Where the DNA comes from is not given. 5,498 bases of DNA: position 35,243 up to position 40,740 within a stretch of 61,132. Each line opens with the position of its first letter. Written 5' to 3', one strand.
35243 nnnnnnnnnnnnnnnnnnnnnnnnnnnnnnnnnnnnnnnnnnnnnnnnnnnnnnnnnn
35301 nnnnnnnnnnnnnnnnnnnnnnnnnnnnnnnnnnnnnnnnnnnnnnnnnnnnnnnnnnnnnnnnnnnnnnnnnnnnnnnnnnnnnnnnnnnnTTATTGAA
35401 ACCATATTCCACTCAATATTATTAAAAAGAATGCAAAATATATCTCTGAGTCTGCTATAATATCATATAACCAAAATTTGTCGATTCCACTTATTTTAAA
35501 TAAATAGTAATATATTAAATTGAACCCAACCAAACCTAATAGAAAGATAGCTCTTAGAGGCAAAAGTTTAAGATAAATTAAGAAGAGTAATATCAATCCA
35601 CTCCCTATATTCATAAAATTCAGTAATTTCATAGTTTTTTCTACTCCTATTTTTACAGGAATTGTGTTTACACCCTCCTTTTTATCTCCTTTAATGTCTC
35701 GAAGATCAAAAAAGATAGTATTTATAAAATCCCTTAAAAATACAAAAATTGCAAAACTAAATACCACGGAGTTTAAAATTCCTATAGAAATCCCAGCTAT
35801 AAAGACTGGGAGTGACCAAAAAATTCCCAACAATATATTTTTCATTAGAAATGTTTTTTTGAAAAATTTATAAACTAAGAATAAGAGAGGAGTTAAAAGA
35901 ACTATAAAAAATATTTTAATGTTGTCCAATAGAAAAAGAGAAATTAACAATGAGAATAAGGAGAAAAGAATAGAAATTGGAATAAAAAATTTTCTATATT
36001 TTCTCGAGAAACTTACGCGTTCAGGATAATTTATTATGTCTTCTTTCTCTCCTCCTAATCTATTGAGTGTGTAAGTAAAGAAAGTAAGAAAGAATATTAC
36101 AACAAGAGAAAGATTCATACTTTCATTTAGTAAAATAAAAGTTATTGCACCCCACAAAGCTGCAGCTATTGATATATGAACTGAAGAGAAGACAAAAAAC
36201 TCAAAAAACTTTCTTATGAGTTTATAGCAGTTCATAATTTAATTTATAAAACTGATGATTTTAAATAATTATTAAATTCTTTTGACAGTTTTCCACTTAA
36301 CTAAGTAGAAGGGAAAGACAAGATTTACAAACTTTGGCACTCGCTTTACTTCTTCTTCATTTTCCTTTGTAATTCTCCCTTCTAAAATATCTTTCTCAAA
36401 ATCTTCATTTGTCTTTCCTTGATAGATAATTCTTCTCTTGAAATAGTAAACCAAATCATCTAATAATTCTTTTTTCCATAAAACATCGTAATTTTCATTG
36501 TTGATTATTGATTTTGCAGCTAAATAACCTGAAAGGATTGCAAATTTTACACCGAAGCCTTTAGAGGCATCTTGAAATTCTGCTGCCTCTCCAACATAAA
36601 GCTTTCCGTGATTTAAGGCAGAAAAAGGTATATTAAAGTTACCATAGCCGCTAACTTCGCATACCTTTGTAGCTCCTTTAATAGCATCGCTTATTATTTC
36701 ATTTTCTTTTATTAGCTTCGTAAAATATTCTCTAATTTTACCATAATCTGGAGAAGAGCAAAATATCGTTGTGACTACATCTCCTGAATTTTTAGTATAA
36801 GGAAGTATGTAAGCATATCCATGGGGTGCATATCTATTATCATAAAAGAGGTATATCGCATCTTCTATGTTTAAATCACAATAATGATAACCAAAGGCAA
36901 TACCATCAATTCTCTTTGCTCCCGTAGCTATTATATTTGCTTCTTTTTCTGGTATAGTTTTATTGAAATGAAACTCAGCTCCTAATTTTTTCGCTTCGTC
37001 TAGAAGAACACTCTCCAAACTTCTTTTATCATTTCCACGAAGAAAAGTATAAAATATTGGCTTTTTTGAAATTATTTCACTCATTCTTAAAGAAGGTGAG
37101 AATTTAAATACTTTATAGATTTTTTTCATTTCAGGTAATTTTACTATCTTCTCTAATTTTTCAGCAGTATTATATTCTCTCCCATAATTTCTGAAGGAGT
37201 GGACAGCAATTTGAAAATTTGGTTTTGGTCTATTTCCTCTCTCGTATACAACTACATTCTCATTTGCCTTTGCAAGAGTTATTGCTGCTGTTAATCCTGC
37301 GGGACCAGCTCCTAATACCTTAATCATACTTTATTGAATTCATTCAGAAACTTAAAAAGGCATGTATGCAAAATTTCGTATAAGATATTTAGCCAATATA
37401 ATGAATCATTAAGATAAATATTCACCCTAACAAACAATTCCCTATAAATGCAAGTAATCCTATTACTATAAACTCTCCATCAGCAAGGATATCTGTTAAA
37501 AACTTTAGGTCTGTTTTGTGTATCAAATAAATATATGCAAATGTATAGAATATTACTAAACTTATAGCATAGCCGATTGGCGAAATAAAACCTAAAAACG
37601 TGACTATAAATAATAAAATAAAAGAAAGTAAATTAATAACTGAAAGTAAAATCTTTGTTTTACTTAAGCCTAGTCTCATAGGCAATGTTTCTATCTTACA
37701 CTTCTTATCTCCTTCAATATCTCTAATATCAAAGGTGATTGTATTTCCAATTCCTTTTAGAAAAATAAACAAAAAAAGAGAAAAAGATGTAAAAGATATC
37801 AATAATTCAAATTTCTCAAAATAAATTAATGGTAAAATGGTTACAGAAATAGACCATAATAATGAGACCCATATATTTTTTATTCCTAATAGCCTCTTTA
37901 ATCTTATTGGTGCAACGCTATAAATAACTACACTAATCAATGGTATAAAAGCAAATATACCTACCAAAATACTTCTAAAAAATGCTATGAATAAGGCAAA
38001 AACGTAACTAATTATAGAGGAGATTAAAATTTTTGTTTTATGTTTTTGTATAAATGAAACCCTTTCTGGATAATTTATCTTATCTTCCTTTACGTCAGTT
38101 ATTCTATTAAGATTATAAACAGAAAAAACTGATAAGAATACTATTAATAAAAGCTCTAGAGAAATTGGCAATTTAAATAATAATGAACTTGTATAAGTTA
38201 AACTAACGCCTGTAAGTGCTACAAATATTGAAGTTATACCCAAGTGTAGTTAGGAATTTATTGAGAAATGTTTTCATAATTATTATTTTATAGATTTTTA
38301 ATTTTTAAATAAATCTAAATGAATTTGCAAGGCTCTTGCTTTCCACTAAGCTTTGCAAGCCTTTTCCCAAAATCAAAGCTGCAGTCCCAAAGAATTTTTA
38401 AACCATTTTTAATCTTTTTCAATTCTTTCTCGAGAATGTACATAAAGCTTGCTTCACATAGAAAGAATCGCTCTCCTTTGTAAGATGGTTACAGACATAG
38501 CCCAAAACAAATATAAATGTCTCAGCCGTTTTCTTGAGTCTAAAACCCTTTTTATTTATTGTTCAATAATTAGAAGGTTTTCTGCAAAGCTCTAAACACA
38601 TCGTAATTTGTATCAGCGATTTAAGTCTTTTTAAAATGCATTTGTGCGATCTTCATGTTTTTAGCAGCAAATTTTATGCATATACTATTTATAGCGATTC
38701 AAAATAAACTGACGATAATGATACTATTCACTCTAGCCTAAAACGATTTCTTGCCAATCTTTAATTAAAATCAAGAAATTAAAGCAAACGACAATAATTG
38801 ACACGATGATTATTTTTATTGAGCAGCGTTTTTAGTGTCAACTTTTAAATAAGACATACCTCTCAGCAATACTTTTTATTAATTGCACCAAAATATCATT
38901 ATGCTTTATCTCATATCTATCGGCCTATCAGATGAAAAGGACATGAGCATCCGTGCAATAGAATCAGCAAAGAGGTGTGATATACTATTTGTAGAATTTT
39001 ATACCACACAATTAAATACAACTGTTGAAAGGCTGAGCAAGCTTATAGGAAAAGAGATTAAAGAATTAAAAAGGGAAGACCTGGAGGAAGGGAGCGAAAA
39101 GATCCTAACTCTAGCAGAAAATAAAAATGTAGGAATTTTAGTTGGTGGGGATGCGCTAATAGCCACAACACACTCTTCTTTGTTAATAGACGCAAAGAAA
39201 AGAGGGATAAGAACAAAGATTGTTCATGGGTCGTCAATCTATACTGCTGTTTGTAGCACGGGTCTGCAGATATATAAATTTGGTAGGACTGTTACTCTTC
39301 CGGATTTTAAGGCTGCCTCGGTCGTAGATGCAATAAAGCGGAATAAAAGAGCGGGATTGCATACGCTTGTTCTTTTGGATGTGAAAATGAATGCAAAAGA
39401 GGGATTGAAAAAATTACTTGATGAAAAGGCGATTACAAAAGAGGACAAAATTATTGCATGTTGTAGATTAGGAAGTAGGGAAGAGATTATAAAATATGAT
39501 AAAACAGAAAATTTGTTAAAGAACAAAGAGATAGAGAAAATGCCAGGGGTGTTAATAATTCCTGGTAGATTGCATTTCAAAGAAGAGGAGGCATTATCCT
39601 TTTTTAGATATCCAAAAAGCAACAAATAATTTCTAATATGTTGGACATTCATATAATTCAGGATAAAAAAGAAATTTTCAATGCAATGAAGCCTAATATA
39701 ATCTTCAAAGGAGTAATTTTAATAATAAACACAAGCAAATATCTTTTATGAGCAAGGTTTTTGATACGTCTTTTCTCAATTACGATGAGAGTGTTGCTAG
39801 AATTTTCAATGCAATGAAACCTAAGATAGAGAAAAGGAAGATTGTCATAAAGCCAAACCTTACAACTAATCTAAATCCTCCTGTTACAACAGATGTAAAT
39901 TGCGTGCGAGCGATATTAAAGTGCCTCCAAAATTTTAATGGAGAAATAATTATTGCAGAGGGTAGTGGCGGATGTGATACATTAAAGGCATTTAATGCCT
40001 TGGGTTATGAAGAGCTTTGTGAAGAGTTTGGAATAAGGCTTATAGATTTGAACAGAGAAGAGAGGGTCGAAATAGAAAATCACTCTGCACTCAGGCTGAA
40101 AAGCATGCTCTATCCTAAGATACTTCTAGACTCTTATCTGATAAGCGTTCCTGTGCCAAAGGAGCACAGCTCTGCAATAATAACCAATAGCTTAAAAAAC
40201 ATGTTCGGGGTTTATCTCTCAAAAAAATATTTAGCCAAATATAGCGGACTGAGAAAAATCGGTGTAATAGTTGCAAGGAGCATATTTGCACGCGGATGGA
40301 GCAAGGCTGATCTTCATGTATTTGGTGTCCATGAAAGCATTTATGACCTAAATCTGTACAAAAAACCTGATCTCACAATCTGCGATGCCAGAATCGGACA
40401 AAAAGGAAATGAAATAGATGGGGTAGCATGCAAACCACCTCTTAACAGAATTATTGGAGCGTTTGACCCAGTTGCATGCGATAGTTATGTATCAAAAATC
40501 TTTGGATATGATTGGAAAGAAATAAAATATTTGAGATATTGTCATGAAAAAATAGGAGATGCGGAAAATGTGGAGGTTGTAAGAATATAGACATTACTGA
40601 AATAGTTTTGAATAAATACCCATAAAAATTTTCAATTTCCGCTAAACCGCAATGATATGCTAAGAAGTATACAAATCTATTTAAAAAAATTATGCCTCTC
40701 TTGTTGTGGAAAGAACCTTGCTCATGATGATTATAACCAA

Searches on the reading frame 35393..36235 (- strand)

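Call 60: search_protein_families(library=pfam, proteins=[window:35393-36235:-], max_evalue=0.00001)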
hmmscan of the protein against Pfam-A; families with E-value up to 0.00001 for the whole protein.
window:35393-36235:- (280 aa): 1 family
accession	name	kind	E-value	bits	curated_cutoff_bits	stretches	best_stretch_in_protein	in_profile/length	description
PF01040.23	UbiA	-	1.2e-19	71.1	34.2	1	38-245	20-230/250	UbiA prenyltransferase family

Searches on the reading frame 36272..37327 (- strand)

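Call 60: search_protein_families(library=pfam, proteins=[window:36272-37327:-], max_evalue=0.00001)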
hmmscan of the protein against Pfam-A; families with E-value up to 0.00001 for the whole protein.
window:36272-37327:- (351 aa): 3 families
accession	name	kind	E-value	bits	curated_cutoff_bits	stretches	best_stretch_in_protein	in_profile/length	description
PF13450.12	NAD_binding_8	-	1.7e-07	31.9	21.9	1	4-34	1-31/68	NAD(P)-binding Rossmann-like domain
PF03486.20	HI0933_like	-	1.4e-06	28.4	50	1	3-63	4-65/244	HI0933-like protein Rossmann domain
PF07992.20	Pyr_redox_2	-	1.5e-06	28.3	26.1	1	4-76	5-58/291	Pyridine nucleotide-disulphide oxidoreductase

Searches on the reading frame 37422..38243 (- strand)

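Call 60: search_protein_families(library=pfam, proteins=[window:37422-38243:-], max_evalue=0.00001)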
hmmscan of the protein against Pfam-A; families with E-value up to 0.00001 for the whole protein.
window:37422-38243:- (273 aa): 1 family
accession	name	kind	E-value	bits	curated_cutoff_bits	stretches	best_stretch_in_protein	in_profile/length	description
PF01040.23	UbiA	-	5.4e-23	82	34.2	1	7-240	3-231/250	UbiA prenyltransferase family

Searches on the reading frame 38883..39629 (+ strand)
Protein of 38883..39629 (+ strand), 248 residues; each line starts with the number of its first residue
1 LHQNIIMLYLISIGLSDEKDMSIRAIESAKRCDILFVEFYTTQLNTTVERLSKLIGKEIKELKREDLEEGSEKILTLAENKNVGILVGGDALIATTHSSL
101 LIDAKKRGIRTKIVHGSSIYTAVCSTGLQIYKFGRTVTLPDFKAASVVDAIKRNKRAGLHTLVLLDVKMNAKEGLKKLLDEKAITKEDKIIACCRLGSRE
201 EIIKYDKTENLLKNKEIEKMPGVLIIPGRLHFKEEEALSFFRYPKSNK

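Call 60: search_protein_families(library=pfam, proteins=[window:38883-39629:+], max_evalue=0.00001)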
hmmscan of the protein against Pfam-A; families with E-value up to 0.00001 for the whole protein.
window:38883-39629:+ (248 aa): 1 family
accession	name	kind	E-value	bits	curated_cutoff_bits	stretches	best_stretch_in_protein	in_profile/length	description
PF00590.25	TP_methylase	-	5.5e-21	75.9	27.8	1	7-204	1-204/212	Tetrapyrrole (Corrin/Porphyrin) Methylases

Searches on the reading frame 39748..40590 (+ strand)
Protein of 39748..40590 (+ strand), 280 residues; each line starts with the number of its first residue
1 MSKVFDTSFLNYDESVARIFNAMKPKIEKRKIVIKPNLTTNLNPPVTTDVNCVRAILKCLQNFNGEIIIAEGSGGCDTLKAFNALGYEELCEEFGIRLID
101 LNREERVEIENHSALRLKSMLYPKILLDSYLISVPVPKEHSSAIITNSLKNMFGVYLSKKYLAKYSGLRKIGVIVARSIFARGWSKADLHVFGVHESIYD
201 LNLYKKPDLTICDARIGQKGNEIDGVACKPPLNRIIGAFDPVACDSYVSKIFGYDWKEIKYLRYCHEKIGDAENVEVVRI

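Call 60: search_protein_families(library=pfam, proteins=[window:39748-40590:+], max_evalue=0.00001)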
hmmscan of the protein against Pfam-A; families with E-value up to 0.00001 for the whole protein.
window:39748-40590:+ (280 aa): 1 family
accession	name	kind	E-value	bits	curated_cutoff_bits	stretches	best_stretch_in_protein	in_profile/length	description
PF04015.17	DUF362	-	4.6e-36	125.2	24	1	32-248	1-198/200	Domain of unknown function (DUF362)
